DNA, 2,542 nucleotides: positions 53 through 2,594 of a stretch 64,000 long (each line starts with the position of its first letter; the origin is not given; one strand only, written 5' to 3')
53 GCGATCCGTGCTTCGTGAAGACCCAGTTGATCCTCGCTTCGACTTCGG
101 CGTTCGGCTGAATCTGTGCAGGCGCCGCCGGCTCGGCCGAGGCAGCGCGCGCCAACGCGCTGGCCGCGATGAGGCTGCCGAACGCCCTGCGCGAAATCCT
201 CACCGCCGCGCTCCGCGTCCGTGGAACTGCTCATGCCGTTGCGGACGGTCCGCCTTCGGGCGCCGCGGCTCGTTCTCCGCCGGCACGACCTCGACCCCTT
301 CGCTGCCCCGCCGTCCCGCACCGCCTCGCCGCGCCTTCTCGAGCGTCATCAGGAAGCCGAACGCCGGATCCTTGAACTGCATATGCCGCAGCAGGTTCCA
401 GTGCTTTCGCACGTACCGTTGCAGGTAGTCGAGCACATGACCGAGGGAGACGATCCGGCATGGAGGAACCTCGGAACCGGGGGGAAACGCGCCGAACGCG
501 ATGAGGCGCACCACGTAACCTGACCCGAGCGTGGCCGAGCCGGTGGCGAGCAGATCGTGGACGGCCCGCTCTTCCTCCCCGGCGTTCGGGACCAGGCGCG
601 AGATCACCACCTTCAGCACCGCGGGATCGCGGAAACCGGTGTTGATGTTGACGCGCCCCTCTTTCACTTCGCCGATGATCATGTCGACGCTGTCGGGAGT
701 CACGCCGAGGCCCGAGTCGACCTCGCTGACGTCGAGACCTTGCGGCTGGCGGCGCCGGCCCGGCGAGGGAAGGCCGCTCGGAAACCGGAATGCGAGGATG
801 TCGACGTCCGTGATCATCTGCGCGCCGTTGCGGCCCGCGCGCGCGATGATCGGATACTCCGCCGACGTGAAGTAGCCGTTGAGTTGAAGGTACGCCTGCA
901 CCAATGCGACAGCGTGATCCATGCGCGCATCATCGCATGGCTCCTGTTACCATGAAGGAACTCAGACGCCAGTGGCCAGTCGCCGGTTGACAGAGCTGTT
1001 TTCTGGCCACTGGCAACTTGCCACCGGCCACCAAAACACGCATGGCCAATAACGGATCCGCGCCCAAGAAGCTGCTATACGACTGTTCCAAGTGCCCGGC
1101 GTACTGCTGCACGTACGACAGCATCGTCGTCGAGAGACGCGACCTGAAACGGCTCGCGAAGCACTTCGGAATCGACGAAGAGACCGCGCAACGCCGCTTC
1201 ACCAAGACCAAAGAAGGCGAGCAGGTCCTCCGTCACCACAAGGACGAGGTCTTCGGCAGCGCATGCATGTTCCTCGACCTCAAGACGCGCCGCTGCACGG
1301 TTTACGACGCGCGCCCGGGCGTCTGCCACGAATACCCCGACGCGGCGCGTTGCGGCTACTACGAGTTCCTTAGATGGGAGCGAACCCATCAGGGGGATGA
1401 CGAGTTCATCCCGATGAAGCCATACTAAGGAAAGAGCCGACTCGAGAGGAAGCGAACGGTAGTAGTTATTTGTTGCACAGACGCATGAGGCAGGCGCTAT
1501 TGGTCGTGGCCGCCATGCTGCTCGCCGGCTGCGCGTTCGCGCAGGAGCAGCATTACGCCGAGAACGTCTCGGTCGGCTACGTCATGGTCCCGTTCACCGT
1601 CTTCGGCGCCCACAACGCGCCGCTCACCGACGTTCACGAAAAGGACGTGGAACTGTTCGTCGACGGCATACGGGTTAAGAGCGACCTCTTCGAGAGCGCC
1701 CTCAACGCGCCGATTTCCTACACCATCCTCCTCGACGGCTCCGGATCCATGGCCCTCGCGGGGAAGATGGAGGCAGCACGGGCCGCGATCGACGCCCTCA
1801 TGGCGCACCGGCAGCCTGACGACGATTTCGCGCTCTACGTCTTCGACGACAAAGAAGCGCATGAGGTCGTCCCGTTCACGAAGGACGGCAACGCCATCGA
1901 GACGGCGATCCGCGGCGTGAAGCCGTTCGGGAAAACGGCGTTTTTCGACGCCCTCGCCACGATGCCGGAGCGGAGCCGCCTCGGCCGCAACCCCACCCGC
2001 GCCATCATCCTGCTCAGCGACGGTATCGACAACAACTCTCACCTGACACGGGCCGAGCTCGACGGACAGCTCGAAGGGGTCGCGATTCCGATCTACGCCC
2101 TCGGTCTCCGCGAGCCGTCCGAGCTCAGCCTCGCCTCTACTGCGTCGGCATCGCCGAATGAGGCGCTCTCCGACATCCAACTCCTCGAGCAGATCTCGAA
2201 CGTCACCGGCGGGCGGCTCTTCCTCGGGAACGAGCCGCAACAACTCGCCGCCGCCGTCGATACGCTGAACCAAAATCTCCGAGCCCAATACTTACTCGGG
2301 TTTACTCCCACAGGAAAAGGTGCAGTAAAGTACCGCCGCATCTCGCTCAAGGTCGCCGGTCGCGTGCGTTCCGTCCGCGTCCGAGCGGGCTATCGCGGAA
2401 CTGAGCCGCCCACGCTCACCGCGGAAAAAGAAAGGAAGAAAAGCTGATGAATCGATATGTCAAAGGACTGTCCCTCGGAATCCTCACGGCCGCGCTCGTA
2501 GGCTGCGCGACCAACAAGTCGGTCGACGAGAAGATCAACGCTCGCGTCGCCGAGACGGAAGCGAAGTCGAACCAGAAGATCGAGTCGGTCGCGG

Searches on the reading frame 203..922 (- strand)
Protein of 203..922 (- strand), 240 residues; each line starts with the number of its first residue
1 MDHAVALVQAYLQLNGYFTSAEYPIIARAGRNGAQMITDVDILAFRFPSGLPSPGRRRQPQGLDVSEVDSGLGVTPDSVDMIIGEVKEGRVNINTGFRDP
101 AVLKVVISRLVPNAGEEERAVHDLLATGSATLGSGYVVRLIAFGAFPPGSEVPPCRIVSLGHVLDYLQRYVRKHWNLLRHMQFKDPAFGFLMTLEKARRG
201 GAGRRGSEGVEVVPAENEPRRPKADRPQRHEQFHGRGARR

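Call 77: search_protein_families(library=padloc, alignment_id=A5, max_evalue=0.000001)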
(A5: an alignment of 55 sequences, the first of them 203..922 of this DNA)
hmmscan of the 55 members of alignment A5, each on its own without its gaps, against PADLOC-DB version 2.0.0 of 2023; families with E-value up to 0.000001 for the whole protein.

A. member 1, window:203-922:- (240 aa): 0 families

B. families by the number of members that match (of 55 scanned): 18 families
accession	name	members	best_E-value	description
PDLC04135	mad3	2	1.9e-31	mads_3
PDLC04140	mad8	2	2.5e-11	mads_8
PDLC00734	PycC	1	1.4e-18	Pycsar cyclase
PDLC04134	mad2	1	1.5e-17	mads_2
PDLC04783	PDC-M72A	1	7.1e-15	-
PDLC02980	AriA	1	7.8e-15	-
PDLC00731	Effector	1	3e-14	TIR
PDLC02371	PycTIR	1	1.4e-13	-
PDLC00732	Effector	1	1e-12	TIR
PDLC00405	SduA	1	8.8e-12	DUF4263 domain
PDLC00651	ZorB3|ZorB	1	2.1e-10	MotB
PDLC02908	Ankyrin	1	5.7e-09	-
PDLC00609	ZorB1|ZorB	1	2.1e-08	MotB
PDLC01990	CARF_m8--CARF_Beta-galactosidase_LolE_TM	1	1.2e-07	-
PDLC00612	ZorB1|ZorB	1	2e-07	MotB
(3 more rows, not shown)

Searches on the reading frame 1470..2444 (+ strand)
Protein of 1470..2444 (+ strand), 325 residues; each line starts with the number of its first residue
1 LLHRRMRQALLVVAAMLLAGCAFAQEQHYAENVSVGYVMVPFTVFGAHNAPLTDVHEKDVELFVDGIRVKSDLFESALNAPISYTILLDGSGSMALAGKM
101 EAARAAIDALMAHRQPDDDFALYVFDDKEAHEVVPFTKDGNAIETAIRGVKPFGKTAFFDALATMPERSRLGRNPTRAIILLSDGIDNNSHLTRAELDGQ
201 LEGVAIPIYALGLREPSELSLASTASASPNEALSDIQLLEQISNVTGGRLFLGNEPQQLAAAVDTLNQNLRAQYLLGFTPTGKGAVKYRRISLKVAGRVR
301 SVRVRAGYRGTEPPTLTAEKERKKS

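Call 79: search_protein_families(library=pfam, proteins=[window:1470-2444:+], max_evalue=0.0001)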
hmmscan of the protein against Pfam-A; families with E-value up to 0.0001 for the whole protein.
window:1470-2444:+ (325 aa): 2 families
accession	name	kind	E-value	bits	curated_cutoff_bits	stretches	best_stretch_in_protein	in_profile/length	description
PF13519.12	VWA_2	-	4.4e-15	56.7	27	1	86-185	3-106/107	von Willebrand factor type A domain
PF00092.34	VWA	-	5.6e-07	30.4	23.8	1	86-232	4-161/174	von Willebrand factor type A domain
